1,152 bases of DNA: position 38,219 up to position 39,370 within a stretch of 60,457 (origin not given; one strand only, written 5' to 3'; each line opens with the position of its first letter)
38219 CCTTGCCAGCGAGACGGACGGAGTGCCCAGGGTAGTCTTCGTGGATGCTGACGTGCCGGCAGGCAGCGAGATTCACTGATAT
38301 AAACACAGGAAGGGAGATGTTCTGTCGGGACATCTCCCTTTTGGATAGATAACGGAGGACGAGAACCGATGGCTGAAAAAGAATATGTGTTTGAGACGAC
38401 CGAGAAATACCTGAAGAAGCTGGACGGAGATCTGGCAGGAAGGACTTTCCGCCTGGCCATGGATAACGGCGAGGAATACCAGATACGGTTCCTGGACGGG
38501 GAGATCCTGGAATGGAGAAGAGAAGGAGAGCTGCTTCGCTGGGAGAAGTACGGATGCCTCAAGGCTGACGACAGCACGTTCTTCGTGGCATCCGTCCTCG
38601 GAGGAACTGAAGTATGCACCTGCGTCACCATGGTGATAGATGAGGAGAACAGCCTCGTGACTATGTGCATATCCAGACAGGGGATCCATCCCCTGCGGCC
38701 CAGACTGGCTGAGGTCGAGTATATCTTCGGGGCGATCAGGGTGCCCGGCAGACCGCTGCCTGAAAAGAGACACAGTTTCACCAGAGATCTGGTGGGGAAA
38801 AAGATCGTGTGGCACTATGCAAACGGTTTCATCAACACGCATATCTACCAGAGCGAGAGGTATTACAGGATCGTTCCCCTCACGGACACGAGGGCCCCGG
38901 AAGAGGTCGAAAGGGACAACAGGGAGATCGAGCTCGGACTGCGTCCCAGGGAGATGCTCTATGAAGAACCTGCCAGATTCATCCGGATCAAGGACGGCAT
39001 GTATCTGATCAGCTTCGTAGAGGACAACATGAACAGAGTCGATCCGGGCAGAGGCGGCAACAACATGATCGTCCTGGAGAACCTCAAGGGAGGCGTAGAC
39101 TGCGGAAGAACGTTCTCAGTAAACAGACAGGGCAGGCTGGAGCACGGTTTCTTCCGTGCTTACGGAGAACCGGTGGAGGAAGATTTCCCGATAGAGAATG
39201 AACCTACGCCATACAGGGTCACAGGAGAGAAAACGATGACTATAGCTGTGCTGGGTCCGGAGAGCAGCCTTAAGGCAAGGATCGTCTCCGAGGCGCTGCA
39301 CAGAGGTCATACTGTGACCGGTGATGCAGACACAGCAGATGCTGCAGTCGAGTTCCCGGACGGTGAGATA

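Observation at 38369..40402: Orphan 677-aa protein made of two diverged copies of a double-barrel (MoaF/PAD-like) module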

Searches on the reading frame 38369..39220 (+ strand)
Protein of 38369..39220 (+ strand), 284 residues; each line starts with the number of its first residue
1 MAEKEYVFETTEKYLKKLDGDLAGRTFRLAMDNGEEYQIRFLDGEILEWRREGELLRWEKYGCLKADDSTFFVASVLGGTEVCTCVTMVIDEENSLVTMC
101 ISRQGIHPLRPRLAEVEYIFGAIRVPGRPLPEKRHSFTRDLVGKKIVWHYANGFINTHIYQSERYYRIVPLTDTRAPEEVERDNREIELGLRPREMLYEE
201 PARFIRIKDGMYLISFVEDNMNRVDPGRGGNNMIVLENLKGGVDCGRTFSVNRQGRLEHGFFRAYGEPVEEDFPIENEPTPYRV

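Call 7: search_protein_families(library=pfam, proteins=[window:38369-39220:+], max_evalue=10)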
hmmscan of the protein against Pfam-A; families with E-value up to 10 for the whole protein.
seq(284 aa): 2 families
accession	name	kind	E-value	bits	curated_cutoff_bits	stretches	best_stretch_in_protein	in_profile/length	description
PF10703.15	MoaF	-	4.1e-12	46.4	23.3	1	20-103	22-105/108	MoaF N-terminal domain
PF17409.8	MoaF_C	-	0.00023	21.3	22.1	1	136-167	2-33/113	MoaF C-terminal domain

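Call 30: search_solved_structures(query=A2, max_evalue=10, show_alignments=4)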
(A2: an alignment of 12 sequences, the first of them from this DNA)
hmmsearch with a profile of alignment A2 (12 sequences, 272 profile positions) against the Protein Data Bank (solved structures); distinct sequences matched with E-value up to 10: 1.
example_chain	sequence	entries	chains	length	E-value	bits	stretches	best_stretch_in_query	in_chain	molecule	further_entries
4q51_A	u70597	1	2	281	1.6e-07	34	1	14-160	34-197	Uncharacterized protein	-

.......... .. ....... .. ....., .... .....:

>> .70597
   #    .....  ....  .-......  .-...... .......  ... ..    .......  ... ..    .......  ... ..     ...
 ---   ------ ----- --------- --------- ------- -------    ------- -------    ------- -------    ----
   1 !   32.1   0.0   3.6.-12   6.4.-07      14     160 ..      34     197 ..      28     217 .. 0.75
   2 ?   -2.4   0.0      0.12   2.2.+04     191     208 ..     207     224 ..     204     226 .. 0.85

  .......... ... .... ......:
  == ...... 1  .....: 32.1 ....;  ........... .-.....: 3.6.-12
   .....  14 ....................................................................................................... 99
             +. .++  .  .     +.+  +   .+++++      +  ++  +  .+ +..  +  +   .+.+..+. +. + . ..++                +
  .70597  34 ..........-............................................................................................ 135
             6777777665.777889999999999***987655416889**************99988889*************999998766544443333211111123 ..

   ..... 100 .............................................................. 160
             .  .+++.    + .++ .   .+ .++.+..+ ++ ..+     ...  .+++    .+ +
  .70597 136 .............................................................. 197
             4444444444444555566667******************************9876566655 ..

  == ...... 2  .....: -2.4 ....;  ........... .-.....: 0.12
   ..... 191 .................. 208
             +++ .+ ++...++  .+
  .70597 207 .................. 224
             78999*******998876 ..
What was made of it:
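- On MoaF family (PF10703 + PF17409): The profile hit to the 4q51 sequence gives E=1.6e-7 (call 30).
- Closest known: MoaF family. Same: A profile hit to 4q51 gives E=1.6e-7 (call 30).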

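Call 55: search_protein_representatives(alignment_id=A2)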
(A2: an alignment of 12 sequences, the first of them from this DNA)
Query: 12 sequences, 272 profile positions. Proteins with E-value up to 0.001 (for the whole library): 303; up to 1e-10: 167; up to 1e-30: 73. The best 150 are listed.
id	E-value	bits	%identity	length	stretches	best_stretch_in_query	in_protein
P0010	2.7e-240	810.6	-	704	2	2-271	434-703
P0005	6.2e-237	799.6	-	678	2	5-272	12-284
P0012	1.3e-217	736.3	-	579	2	2-272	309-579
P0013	5.7e-119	412.7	-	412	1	2-272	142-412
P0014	1.4e-118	411.5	-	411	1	2-272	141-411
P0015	5.6e-100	350.5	-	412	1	4-272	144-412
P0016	5.4e-86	304.6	-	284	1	4-272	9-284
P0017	1.4e-82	293.3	-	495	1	2-271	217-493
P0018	7.8e-81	287.7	-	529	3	3-268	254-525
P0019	2.4e-78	279.5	-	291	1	2-271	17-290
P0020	4.4e-75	268.8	-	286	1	3-272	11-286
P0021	2.9e-74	266.1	-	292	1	12-271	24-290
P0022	1.6e-70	253.9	-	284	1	4-272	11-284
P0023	3.2e-66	239.7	-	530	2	5-269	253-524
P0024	2.3e-65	236.9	-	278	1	5-271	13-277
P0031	2.4e-53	197.5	-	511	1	9-270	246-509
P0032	1.0e-52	195.4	-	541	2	11-262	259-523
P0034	1.6e-52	194.8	-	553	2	3-269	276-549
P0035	1.8e-52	194.7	-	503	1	4-272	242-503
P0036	2.1e-52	194.4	-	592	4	11-152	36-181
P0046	3.0e-47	177.5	-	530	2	6-272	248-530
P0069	1.2e-35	139.5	-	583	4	13-149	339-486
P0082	1.0e-30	123.3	-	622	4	51-158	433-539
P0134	1.2e-16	77.2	-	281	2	12-152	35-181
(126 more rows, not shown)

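Call 56: search_protein_families(library=pfam, proteins=[P0018, P0023, P0031, P0032, P0034, P0035, P0046, P0036, P0069, P0082], max_evalue=0.001)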
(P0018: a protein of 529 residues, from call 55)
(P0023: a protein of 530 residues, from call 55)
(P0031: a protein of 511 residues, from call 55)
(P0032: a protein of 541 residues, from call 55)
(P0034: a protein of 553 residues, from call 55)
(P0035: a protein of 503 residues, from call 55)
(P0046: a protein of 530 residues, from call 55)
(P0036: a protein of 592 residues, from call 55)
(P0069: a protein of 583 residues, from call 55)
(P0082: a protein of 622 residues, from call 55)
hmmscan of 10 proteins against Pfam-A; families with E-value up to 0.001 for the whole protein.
P0018 (529 aa): 3 families
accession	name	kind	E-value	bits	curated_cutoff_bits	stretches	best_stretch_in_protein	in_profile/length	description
PF10703.15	MoaF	-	1.1e-25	90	23.3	2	253-348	11-106/108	MoaF N-terminal domain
PF17409.8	MoaF_C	-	3.1e-11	43.4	22.1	1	130-220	2-94/113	MoaF C-terminal domain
PF22036.2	MoaF_like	-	9.8e-06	25.8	27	0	136-193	1-59/94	MoaF-like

P0023 (530 aa): 2 families
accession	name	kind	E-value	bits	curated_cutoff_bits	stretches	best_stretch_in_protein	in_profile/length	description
PF10703.15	MoaF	-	8.2e-21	74.4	23.3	2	253-343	14-104/108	MoaF N-terminal domain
PF17409.8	MoaF_C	-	1.3e-06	28.6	22.1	0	377-407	2-32/113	MoaF C-terminal domain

P0031 (511 aa): 5 families
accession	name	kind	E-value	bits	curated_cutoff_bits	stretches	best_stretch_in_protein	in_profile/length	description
PF13460.12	NAD_binding_10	-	1.7e-18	67.5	27.2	1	7-198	1-182/184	NAD(P)H-binding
PF10703.15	MoaF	-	1.2e-09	38.4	23.3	1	239-331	11-102/108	MoaF N-terminal domain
PF05368.20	NmrA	-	1.1e-05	25.6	27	1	2-65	4-67/298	NmrA-like family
PF01113.26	DapB_N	-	7e-05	23.3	25.6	1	1-50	1-52/124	Dihydrodipicolinate reductase, N-terminus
PF01370.27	Epimerase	-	0.0002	21.3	20.9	1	3-113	1-122/240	NAD dependent epimerase/dehydratase family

P0032 (541 aa): 1 family
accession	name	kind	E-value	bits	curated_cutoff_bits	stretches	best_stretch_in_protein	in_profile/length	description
PF10703.15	MoaF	-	5.9e-15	55.5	23.3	1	250-345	11-106/108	MoaF N-terminal domain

P0034 (553 aa): 2 families
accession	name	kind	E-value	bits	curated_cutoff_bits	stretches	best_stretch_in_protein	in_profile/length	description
PF10703.15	MoaF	-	1.5e-17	63.9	23.3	1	276-367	12-103/108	MoaF N-terminal domain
PF17409.8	MoaF_C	-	2.2e-08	34.2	22.1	0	129-234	3-107/113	MoaF C-terminal domain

P0035 (503 aa): 3 families
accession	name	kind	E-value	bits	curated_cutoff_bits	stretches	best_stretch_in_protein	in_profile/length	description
PF10703.15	MoaF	-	9e-13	48.5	23.3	1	241-334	12-105/108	MoaF N-terminal domain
PF13460.12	NAD_binding_10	-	8.6e-12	45.7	27.2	1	7-194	1-181/184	NAD(P)H-binding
PF17409.8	MoaF_C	-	0.00093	19.3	22.1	0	368-471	3-91/113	MoaF C-terminal domain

P0046 (530 aa): 1 family
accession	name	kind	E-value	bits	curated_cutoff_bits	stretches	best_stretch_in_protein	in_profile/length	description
PF10703.15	MoaF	-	5.7e-12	45.9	23.3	1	238-333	9-100/108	MoaF N-terminal domain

P0036 (592 aa): 3 families
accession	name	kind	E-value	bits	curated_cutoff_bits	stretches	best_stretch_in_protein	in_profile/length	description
PF10703.15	MoaF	-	1.9e-31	108.5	23.3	2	346-441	12-106/108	MoaF N-terminal domain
PF17409.8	MoaF_C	-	5.8e-26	90.9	22.1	2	472-581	1-110/113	MoaF C-terminal domain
PF22036.2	MoaF_like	-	3.9e-10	39.9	27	1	479-541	1-62/94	MoaF-like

P0069 (583 aa): 2 families
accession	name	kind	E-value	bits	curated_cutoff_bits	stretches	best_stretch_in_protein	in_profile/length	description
PF10703.15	MoaF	-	2e-18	66.7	23.3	1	332-425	15-107/108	MoaF N-terminal domain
PF17409.8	MoaF_C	-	8e-12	45.3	22.1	1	456-563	1-104/113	MoaF C-terminal domain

P0082 (622 aa): 2 families
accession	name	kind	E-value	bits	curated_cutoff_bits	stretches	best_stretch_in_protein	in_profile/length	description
PF17409.8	MoaF_C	-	8e-23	80.8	22.1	2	503-604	2-102/113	MoaF C-terminal domain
PF10703.15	MoaF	-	6.3e-10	39.3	23.3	0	32-75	16-60/108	MoaF N-terminal domain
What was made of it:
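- Other independent tandem MoaF-MoaF proteins exist (call 56). Tandem MoaF-MoaF proteins arise repeatedly in the superfamily (call 56).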

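Call 65: search_dna_similar(query=P0134, collection=plasmids, mode=protein, max_evalue=0.001, max_rows=15)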
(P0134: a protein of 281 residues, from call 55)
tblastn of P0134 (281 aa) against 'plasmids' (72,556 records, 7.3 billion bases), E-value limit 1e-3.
No match.
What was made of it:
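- Tried and rejected: tblastn of a canonical single-module MoaF (P0134) against annotated plasmids, to read curated neighbourhoods: no match (call 65).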

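Call 66: find_encoding_contigs(protein=P0031, flank=7000, max_places=2)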
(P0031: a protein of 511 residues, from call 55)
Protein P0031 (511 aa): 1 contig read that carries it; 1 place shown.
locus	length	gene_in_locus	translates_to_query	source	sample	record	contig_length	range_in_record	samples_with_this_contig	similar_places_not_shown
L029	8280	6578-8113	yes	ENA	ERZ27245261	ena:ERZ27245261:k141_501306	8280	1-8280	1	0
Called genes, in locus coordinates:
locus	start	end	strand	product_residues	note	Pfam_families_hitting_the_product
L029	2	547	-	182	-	?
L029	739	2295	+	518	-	PF00072:Response_reg, PF12833:HTH_18, PF00165:HTH_AraC (weak)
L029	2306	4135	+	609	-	PF06580:His_kinase, PF02518:HATPase_c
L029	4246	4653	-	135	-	PF01243:PNPOx_N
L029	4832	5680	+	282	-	PF10703:MoaF, PF17409:MoaF_C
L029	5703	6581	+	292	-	PF10703:MoaF, PF17409:MoaF_C (faint)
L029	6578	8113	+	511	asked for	PF05368:NmrA (weak), PF13460:NAD_binding_10, PF10703:MoaF (weak)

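Call 67: find_encoding_contigs(protein=P0019, flank=7000, max_places=2)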
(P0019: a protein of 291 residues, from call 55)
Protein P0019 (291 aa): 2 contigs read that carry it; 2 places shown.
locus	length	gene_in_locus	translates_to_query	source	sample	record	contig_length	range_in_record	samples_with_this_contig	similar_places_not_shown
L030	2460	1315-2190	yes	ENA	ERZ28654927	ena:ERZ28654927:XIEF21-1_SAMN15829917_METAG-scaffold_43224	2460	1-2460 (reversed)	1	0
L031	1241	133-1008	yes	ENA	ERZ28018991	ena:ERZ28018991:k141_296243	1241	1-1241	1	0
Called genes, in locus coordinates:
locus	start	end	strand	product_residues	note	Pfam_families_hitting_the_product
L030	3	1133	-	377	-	?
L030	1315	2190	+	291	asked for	PF10703:MoaF (faint)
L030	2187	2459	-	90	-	?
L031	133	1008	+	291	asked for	PF10703:MoaF (faint)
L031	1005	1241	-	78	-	?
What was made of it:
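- Tried and rejected: P0019 context look-up: contigs too short to be informative (call 67).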

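Call 76: predict_structure(alignment_id=A2)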
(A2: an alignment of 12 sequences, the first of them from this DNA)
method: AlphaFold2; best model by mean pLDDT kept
length: 275 residues; sequences in the alignment: 12
mean_pLDDT: 84.6   pTM: 0.85
mean pLDDT of the five models: 84.6, 81.3, 80.9, 79.6, 74.3
residues with pLDDT >= 90: 122; 70-90: 118; 50-70: 33; < 50: 2
segments of 3 or more residues with pLDDT < 50: none
pLDDT, mean of each block of 10 residues (from residue 1): 72 95 96 95 93 93 93 93 97 85 85 96 94 87 74 78 72 79 61 90 87 62 87 85 77 87 79 60
secondary structure, 60 per line:
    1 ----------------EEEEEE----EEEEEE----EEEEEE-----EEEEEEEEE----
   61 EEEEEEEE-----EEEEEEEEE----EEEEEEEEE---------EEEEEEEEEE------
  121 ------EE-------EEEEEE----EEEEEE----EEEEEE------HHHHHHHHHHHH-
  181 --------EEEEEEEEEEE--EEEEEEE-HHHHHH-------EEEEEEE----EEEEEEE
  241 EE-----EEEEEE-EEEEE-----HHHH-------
elements in order: E17-22 E27-32 E37-42 E48-56 E61-68 E74-82 E87-95 E105-114 E136-141 E146-151 E156-161 H168-179 E189-199 E202-208 H210-215 E223-229 E234-242 E248-253 E255-259 H265-268

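Call 78: fold_search(model_id=the predicted structure, library=pdb)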
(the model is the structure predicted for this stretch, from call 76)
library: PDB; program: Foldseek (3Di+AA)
matches with E <= 10: 965; with E <= 0.001: 15
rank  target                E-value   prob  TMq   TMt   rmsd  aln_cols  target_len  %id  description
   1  4q51_B                3.6e-13  1.00  0.73  0.76   4.0       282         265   18  Crystal structure of a putative molybdenum cofactor biosynthesis protein F from Burkholderia cenocepacia J2315 (released 2014-05-07)
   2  4q51_A                6.9e-13  1.00  0.73  0.76   3.9       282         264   18  Crystal structure of a putative molybdenum cofactor biosynthesis protein F from Burkholderia cenocepacia J2315 (released 2014-05-07)
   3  2gc9_B                2.0e-04  1.00  0.31  0.52   5.5       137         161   16  Crystal structure of p-coumaric acid decarboxylase (NP_786857.1) from Lactobacillus plantarum at 1.70 A resolution (released 2006-03-21)
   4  2gc9_A                2.2e-04  1.00  0.31  0.47   9.6       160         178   15  Crystal structure of p-coumaric acid decarboxylase (NP_786857.1) from Lactobacillus plantarum at 1.70 A resolution (released 2006-03-21)
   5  2wsj_A                3.3e-04  1.00  0.31  0.47   9.2       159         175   15  Crystal Structure of single point mutant Glu71Ser p-coumaric Acid Decarboxylase (released 2010-02-09)
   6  3nx1_B                4.0e-04  1.00  0.31  0.50   6.5       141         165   18  Crystal structure of Enterobacter sp. Px6-4 Ferulic Acid Decarboxylase (released 2011-02-16)
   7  4uu3_A                5.4e-04  1.00  0.31  0.49   6.8       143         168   19  Ferulic acid decarboxylase from Enterobacter sp. (released 2015-06-10)
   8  8a85_B                6.2e-04  1.00  0.32  0.50   6.0       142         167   15  Structure of the Reconstructed Ancestor of Phenolic Acid Decarboxylase AncPAD134 (released 2023-07-05)
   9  8a85_A                6.5e-04  1.00  0.32  0.51   5.4       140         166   15  Structure of the Reconstructed Ancestor of Phenolic Acid Decarboxylase AncPAD134 (released 2023-07-05)
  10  4uu2_A                6.5e-04  1.00  0.31  0.49   6.9       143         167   19  Ferulic acid decarboxylase from Enterobacter sp., single mutant (released 2015-06-10)
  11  4uu3_B                6.5e-04  1.00  0.31  0.49   5.7       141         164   18  Ferulic acid decarboxylase from Enterobacter sp. (released 2015-06-10)
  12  9lp6_A                7.6e-04  1.00  0.32  0.55   4.5       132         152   14  Crystal structure of phenolic acid decarboxylase Mav Pad (Mycobacterium avium) (released 2026-01-28)
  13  4alb_B                8.0e-04  1.00  0.31  0.51   7.7       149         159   12  Structure of Phenolic Acid Decarboxylase from Bacillus subtilis: Tyr19Ala mutant in complex with coumaric acid (released 2012-08-22)
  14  3nx1_A                8.4e-04  1.00  0.31  0.50   6.0       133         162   18  Crystal structure of Enterobacter sp. Px6-4 Ferulic Acid Decarboxylase (released 2011-02-16)
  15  2o62_B                8.8e-04  0.95  0.28  0.28  13.6       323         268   11  CRYSTAL STRUCTURE OF A PROTEIN WITH UNKNOWN FUNCTION FROM DUF3598 FAMILY (NPUN_R4044) FROM NOSTOC PUNCTIFORME PCC 7310 (released 2007-02-13)
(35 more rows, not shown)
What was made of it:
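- On MoaF family (PF10703 + PF17409): Foldseek E=3.6e-13, TMq 0.73, TMt 0.76 over 282 columns for the module model with pLDDT 84.6 (calls 76, 78).
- The fold class is dominated by binding proteins, and Foldseek also finds lipocalin-like proteins and avidins (call 78).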
